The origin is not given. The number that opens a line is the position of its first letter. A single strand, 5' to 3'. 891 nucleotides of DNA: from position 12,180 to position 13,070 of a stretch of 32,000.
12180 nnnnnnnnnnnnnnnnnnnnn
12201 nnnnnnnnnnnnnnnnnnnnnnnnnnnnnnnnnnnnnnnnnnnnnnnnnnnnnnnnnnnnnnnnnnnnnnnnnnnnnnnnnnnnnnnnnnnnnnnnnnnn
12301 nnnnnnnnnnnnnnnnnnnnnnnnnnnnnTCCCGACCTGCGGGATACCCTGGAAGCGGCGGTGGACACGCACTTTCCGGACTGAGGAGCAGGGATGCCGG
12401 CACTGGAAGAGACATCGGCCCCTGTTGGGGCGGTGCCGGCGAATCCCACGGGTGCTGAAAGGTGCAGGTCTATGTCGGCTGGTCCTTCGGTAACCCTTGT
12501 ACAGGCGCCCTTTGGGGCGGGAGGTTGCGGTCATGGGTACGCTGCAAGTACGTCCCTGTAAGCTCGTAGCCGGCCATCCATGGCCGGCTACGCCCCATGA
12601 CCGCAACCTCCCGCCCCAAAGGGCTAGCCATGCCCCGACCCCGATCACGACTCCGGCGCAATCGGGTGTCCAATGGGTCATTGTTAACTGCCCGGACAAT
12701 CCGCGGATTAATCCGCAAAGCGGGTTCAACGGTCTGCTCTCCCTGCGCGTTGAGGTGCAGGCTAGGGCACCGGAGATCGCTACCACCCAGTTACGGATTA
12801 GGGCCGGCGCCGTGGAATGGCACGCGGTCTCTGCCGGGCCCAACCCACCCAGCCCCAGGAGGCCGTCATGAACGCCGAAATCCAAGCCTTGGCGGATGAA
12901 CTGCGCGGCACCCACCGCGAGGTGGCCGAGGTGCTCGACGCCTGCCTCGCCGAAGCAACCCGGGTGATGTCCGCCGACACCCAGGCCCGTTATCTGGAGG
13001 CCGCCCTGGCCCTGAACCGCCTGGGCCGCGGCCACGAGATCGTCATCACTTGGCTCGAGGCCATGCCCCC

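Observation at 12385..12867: A 483-bp structured non-coding spacer splits the cbbQ-cbbO activase pair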

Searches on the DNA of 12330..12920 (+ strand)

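Call 35: search_rna_families(source=window, start=12330, end=12920, threshold=evalue, max_evalue=10)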
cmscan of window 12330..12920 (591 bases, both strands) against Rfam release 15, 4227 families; matches with E-value up to 10: 15.
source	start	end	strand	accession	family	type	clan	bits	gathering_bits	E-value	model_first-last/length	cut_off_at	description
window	12508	12623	-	RF04159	MIR1437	Gene; miRNA;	-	46.6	168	9e-07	1-192/192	no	MIR1437 microRNA precursor family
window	12508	12623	+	RF04159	MIR1437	Gene; miRNA;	-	45.6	168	1.5e-06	1-192/192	no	MIR1437 microRNA precursor family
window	12504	12628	-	RF04198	MIR8670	Gene; miRNA;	-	40.7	150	2.2e-06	1-142/142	no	MIR8670 microRNA precursor family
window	12510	12621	-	RF03349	mir-3151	Gene; miRNA;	-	40.5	83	1.7e-05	1-85/85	no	mir-3151 microRNA precursor family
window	12510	12621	+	RF03349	mir-3151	Gene; miRNA;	-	40.4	83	1.8e-05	1-85/85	no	mir-3151 microRNA precursor family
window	12490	12596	+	RF02770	Ysr224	Gene; sRNA;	-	34.9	70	2.9e-06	1-107/107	no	Yersinia sRNA 224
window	12514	12617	-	RF03832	mir-H4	Gene; miRNA;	-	31.9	90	0.0034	1-76/76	no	mir-H4 microRNA precursor family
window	12514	12617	+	RF03832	mir-H4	Gene; miRNA;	-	31.3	90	0.0045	1-76/76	no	mir-H4 microRNA precursor family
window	12507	12625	-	RF03433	mir-2576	Gene; miRNA;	-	28.8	83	0.022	1-120/120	no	mir-2576 microRNA precursor family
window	12516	12616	-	RF03499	mir-702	Gene; miRNA;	-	24.4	70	0.1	1-103/103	no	mir-702 microRNA precursor family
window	12509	12622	-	RF04203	MIR1144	Gene; miRNA;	-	18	90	0.93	37-161/197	no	MIR1144 microRNA precursor family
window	12504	12629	+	RF04203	MIR1144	Gene; miRNA;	-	15.3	90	3.4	32-166/197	no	MIR1144 microRNA precursor family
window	12676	12724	-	RF02523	ROSE_3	Cis-reg; thermoregulator;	-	14.2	43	3.1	1-69/69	no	Repression of heat shock gene expression (ROSE) element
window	12513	12618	+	RF03899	mir-5912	Gene; miRNA;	-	14.2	88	4.3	15-75/88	no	mir-5912 microRNA precursor family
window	12515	12616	+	RF01390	isrG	Gene; sRNA;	-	12.2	100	0.55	117-217/279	no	isrG Hfq binding RNA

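Call 36: search_dna_similar(query=window:12385-12867:+, collection=plasmids, mode=distant, max_evalue=0.01)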
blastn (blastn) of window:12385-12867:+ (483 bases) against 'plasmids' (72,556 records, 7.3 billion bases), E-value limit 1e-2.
No match.

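Call 37: search_dna_similar(query=window:12385-12867:+, collection=phages, mode=distant, max_evalue=0.01)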
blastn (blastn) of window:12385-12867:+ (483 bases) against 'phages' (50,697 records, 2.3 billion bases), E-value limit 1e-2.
No match.
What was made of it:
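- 12625..12832 (+): About 208 nt of non-coding DNA of unknown origin with small dyads (for example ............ at about 12701). It is absent from the sister strain, together with 12552-12624. No plasmid or phage hit (calls 36, 37).
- Tried and rejected: blastn of the whole spacer against plasmids and phages gave no match (calls 36, 37).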

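Call 60: search_rna_families(source=window, start=12440, end=12680, threshold=evalue, max_evalue=0.001, show_alignments=6)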
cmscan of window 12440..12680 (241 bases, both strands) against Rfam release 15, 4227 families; matches with E-value up to 0.001: 6.
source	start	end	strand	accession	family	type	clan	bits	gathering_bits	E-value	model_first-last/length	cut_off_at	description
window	12508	12623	-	RF04159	MIR1437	Gene; miRNA;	-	46.6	168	3.7e-07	1-192/192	no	MIR1437 microRNA precursor family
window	12508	12623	+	RF04159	MIR1437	Gene; miRNA;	-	45.6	168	6.1e-07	1-192/192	no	MIR1437 microRNA precursor family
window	12504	12628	-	RF04198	MIR8670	Gene; miRNA;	-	40.7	150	8.8e-07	1-142/142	no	MIR8670 microRNA precursor family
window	12510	12621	-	RF03349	mir-3151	Gene; miRNA;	-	40.5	83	6.9e-06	1-85/85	no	mir-3151 microRNA precursor family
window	12510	12621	+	RF03349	mir-3151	Gene; miRNA;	-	40.4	83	7.4e-06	1-85/85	no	mir-3151 microRNA precursor family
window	12490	12596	+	RF02770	Ysr224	Gene; sRNA;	-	34.9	70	1.2e-06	1-107/107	no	Yersinia sRNA 224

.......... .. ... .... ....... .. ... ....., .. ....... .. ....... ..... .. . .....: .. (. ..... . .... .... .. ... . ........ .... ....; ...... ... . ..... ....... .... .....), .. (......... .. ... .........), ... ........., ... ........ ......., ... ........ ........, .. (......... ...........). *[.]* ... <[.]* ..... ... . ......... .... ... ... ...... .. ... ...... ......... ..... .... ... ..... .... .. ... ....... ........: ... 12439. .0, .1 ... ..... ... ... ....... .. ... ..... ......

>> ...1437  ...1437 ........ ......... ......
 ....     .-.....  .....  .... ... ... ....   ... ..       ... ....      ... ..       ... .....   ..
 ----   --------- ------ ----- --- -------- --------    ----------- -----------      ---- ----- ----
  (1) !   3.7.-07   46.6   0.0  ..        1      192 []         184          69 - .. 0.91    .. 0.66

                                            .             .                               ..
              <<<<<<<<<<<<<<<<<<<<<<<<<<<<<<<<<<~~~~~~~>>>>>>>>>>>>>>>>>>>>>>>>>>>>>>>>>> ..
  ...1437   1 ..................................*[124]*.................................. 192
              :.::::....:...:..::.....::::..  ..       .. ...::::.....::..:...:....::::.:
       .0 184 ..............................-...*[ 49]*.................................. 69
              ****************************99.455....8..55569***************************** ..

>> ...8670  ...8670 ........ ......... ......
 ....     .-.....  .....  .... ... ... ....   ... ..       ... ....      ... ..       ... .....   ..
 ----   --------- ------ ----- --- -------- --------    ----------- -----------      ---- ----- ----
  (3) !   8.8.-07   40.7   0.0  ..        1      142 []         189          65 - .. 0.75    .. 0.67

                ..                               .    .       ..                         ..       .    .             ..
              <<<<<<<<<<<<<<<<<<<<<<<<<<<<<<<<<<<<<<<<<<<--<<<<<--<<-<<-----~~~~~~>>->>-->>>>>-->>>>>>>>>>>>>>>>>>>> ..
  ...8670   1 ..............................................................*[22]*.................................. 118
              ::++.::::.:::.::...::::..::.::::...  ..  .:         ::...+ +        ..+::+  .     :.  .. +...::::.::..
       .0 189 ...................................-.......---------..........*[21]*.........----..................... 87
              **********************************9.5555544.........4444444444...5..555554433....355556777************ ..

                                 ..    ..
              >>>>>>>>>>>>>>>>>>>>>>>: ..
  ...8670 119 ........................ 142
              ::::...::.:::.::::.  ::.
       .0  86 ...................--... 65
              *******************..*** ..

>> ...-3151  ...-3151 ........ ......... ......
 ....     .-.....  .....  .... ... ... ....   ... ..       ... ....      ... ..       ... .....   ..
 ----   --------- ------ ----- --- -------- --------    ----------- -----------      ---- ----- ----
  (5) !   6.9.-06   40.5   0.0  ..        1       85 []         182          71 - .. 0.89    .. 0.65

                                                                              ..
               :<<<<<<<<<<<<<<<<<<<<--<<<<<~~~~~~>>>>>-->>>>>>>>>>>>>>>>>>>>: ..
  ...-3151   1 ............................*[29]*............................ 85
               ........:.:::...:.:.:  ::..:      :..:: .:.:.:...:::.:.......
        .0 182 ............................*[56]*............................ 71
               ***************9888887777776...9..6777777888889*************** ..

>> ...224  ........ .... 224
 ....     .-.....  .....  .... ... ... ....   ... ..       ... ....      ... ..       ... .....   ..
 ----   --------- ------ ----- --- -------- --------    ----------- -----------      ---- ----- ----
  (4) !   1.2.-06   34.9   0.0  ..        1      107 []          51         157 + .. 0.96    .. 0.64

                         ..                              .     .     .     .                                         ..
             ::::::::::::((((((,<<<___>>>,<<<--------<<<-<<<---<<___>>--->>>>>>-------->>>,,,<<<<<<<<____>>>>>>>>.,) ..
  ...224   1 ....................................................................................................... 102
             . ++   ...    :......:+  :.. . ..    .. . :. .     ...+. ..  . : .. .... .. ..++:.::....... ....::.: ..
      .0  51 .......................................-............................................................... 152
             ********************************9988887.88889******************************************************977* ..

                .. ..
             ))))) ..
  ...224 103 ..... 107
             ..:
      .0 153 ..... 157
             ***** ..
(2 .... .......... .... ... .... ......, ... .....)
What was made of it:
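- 12490..12506 (+): Possible outer left flank of the element. It aligns with the 5' end of the Rfam Ysr224/YPAL model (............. against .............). Call 60 alignment.
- On Rfam RF02770 Ysr224: 34.9 bits at window 12490-12596 on the + strand (calls 35, 60).
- Tried and rejected: I rejected these as uninformative (calls 35, 60).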

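Call 71: build_rna_model(alignment_id=A4, structure=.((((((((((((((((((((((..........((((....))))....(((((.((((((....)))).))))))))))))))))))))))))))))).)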
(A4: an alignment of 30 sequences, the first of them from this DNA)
Model R1 built from alignment A4 (30 sequences, 100 columns); structure: as given.
model positions 96; base pairs 37; branch points 1; effective number of sequences 1.26; information 0.596 bits per position. Calibrated on 0.2 Mb of random sequence (short: E-values are rough).
structure used (alignment columns):
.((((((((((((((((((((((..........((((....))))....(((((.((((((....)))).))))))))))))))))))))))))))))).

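Call 72: search_with_rna_model(model_id=R1, sources=[window, L014, L016, L017, L018, L019, L020, L021, L073, L074, L003, L005, L007, L008, L009, L010], max_evalue=1, show_alignments=5)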
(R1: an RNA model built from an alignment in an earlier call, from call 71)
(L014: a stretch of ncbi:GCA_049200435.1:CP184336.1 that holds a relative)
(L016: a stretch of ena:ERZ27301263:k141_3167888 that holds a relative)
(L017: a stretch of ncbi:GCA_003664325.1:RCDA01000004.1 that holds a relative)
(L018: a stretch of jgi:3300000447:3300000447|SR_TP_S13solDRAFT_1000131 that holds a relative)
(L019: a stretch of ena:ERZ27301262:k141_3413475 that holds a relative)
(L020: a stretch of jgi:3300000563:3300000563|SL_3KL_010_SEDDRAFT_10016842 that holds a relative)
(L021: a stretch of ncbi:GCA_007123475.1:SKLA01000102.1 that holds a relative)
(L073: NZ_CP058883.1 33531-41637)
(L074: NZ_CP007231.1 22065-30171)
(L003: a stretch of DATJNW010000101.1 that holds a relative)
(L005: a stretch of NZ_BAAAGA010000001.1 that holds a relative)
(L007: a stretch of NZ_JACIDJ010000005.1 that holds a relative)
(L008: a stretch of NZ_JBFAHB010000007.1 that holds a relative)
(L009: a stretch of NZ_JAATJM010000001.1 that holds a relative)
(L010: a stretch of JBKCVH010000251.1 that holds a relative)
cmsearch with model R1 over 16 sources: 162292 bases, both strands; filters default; matches with E-value up to 1: 4.
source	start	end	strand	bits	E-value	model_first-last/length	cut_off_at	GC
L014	20091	20186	+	104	2.4e-19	1-96/96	no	0.65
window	12517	12614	+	91.3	1.2e-16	1-96/96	no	0.66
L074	4030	4125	+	54.5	7.1e-09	1-96/96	no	0.56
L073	4030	4126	+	43.4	1.5e-06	1-96/96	no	0.52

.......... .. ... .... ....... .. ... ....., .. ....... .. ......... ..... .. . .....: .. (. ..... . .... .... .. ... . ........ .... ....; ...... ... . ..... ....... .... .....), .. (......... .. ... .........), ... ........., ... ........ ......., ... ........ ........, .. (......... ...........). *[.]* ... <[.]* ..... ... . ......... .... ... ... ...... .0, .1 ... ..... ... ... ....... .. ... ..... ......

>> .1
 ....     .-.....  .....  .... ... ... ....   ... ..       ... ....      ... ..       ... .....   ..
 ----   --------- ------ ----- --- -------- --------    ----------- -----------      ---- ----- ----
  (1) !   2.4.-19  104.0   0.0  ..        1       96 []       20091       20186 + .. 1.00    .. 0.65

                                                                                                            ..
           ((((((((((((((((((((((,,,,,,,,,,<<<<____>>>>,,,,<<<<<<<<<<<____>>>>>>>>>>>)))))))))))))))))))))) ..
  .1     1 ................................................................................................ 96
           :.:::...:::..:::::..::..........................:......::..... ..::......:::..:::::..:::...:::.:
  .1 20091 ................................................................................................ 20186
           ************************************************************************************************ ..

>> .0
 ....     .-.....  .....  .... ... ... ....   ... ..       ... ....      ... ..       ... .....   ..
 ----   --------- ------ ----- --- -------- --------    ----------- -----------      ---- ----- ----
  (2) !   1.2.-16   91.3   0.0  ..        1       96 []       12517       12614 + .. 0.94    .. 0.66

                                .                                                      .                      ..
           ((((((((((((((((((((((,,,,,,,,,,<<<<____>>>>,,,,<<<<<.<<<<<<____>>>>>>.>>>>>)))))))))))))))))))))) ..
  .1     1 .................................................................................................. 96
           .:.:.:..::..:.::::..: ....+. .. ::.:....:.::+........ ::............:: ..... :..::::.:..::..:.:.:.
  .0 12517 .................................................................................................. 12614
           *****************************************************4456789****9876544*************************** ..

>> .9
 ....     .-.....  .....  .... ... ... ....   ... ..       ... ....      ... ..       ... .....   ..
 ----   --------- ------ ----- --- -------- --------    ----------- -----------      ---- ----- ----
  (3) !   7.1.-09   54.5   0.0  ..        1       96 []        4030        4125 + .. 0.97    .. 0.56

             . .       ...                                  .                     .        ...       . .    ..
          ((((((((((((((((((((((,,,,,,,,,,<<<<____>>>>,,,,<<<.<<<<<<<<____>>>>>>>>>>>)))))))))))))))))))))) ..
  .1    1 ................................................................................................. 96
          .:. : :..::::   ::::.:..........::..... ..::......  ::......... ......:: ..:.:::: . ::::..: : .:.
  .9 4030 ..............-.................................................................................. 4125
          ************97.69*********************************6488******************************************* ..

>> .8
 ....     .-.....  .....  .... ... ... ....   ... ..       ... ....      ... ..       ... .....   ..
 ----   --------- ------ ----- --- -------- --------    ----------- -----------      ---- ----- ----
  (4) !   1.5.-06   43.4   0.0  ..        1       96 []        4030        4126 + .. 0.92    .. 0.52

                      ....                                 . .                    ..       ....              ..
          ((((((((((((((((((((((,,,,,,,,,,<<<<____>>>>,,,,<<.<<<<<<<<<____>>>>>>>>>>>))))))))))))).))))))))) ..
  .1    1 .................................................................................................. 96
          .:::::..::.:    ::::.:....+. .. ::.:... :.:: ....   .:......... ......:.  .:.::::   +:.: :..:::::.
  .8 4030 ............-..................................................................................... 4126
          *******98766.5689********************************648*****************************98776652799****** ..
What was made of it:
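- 12538..12593 (+): Conserved core of the element. Its parts are: junction ACGCUGCAA; hairpin hp1 (12549-12552 / 12557-12560, loop UCCC); linker; hairpin hp2 (12565-12577 / 12580-12592, which contains GTAG...CTAC, loop CC). Model R1 scores 91.3 bits (call 72).
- On YPAL/RU-2 MITE family: Model R1, built from copies outside Yersinia, hits the Yersinia YPAL copy at 54.5 bits, E 7e-9, over the full model (call 72). Only 32 kb of this genome could be read, and it holds one copy (call 72).
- R1, built without any Yersinia sequence, hits the Yersinia copy L074 at 54.5 bits (E 7e-9) and an IncN plasmid copy at 43.4 bits (call 72).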
